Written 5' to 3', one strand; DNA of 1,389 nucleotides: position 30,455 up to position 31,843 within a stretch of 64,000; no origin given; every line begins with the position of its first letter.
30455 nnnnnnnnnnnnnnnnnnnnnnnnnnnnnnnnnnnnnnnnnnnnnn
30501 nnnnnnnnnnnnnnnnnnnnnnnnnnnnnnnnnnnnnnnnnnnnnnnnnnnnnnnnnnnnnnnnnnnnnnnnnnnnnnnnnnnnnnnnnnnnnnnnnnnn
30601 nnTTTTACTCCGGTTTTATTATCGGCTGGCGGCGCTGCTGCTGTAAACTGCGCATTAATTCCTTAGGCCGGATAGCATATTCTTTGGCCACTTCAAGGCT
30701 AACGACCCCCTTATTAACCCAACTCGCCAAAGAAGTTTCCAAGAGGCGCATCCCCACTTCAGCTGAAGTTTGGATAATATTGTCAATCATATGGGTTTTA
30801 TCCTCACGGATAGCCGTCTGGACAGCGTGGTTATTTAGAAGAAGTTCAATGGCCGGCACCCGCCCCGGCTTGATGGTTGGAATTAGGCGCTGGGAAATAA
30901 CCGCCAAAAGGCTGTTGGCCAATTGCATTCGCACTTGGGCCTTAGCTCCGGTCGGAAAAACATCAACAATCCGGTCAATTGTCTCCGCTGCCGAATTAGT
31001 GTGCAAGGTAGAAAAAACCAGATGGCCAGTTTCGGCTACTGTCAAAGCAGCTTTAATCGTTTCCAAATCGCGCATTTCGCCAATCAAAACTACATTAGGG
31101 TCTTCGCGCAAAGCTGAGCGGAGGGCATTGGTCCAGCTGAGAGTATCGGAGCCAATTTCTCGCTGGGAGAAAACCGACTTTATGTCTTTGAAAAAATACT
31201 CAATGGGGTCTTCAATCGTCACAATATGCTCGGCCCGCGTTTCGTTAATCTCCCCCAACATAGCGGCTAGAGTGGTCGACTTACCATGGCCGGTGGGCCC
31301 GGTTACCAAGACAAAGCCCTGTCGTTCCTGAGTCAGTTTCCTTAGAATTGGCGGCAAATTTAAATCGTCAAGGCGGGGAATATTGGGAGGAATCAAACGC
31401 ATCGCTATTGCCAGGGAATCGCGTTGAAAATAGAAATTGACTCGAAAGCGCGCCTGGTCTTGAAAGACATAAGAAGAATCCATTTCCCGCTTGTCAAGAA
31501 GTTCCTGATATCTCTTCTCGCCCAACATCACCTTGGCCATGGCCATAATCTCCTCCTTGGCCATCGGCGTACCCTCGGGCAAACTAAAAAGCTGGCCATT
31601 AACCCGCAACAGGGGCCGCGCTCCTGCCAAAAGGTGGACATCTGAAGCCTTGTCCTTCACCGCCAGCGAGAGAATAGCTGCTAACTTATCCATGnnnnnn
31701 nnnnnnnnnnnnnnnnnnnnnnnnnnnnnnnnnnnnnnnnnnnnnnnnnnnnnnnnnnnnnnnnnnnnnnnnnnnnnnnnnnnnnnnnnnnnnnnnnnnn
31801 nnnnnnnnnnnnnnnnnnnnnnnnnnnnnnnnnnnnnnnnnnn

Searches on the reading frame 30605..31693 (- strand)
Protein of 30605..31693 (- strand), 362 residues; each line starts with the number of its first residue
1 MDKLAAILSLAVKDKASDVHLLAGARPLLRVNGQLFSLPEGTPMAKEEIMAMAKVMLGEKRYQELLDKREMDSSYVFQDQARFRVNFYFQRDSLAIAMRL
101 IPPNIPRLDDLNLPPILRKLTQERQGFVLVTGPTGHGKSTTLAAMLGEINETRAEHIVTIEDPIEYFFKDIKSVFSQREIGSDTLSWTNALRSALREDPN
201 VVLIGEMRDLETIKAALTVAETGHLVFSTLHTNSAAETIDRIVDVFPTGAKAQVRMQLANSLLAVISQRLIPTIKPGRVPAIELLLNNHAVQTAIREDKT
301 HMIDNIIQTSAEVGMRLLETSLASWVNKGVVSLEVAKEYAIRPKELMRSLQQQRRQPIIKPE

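Call 27: list_cluster_members(proteins=[P0001, P0005, window:30605-31693:-])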
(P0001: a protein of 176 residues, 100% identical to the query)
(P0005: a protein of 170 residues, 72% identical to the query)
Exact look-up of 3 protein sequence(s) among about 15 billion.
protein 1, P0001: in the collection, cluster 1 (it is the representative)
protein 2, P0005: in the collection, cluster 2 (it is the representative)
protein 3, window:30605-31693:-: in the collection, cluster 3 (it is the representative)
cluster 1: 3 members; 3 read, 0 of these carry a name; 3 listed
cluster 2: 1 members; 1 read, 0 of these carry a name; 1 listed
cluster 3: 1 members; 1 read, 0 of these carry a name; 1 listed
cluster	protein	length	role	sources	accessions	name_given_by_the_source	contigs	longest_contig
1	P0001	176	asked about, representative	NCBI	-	-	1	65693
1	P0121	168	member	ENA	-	-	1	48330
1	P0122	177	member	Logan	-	-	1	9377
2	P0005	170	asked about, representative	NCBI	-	-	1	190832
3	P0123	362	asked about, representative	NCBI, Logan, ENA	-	-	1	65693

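Call 51: search_protein_families(library=pfam, proteins=[window:30605-31693:-], max_evalue=1)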
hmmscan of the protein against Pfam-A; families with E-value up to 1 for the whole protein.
window:30605-31693:- (362 aa): 21 families
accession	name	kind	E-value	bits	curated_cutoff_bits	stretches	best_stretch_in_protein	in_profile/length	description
PF00437.27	T2SSE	-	3.2e-50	171.3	24.9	1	4-276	12-283/370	Type II/IV secretion system protein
PF25199.1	nSTAND_NTPase5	-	1.7e-05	25.1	34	1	117-177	33-93/145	Novel STAND NTPase 5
PF13401.12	AAA_22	-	8.7e-05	23.3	27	1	123-210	3-96/130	AAA domain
PF13191.12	AAA_16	-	0.00015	22.8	32.6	1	117-199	16-106/167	AAA ATPase domain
PF13555.12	AAA_29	-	0.0017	18.5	27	1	120-145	17-42/61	P-loop containing region of AAA domain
PF00005.33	ABC_tran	-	0.0021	19.1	25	1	123-182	9-72/137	ABC transporter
PF13604.12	AAA_30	-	0.0039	17.4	27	1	117-146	10-39/191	AAA domain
PF20720.3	nSTAND3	-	0.0047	17.1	27.2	1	123-163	15-54/155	Novel STAND NTPase 3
PF13086.12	AAA_11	-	0.02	15.1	27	1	121-151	13-43/257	AAA domain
PF12775.13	AAA_7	-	0.027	14.4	25.8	1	115-153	24-61/181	P-loop containing dynein motor region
PF13476.12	AAA_23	-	0.033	15.2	27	1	125-145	19-39/201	AAA domain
PF00004.35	AAA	-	0.034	15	21.2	1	128-210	1-69/131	ATPase family associated with various cellular activities (AAA)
PF01935.23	DUF87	-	0.036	14.6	23.2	1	129-158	27-56/220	Helicase HerA, central domain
PF20703.3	nSTAND1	-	0.051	13.6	27.1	1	117-208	27-95/379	Novel STAND NTPase 1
PF06414.18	Zeta_toxin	-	0.067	13.1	22.3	1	121-170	12-60/199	Zeta toxin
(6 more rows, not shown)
